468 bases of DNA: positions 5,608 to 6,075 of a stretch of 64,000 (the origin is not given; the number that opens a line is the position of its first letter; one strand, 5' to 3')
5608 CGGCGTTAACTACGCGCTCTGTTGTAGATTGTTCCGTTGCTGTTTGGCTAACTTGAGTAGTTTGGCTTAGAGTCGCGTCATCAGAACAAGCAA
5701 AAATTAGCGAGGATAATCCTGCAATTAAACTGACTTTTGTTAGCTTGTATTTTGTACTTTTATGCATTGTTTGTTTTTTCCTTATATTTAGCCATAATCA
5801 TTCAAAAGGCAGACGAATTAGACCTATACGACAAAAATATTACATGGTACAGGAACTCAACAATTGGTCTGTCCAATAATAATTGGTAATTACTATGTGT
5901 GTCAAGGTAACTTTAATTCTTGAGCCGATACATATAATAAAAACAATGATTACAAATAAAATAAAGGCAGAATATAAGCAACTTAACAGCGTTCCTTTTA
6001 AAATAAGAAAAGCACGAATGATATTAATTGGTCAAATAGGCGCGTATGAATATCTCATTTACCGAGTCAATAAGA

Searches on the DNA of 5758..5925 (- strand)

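Call 77: build_rna_model(alignment_id=A2, structure=none)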
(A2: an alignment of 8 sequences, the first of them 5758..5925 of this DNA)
Model R1 built from alignment A2 (8 sequences, 259 columns); structure: none (sequence only).
model positions 160; base pairs 0; branch points 0; effective number of sequences 3.25; information 0.38 bits per position. No base pairs: searches with it score sequence only.

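Call 85: search_with_rna_model(model_id=R1, sources=[L014, L024, L025, L026, L034, L037], max_evalue=1, filters=off, show_alignments=0)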
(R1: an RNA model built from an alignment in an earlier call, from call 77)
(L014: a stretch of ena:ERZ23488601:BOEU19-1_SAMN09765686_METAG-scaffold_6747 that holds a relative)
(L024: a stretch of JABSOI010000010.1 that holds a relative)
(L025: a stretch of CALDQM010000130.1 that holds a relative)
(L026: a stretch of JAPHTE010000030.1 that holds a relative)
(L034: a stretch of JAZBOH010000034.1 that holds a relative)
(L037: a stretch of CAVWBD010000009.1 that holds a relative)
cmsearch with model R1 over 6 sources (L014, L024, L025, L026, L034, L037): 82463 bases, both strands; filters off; matches with E-value up to 1: 11.
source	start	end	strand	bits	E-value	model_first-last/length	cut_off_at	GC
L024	16215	16361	-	84.8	9.9e-26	2-158/160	-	0.33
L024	1840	1991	-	78.9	6.7e-24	2-153/160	-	0.36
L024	7528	7692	+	65.5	1e-19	6-147/160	-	0.35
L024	6711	6864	-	64.1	2.7e-19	4-154/160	-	0.27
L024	16250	16355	+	8.3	0.065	14-106/160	-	0.38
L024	6781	6842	+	6.3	0.27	29-90/160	-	0.32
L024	20888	21030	-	6.1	0.3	30-108/160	-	0.34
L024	18458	18531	+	5.3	0.56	26-99/160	-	0.36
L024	15976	16016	-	4.8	0.76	45-91/160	-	0.37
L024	19002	19097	-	4.6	0.89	17-129/160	-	0.33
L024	6496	6542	+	4.5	0.95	86-145/160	-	0.26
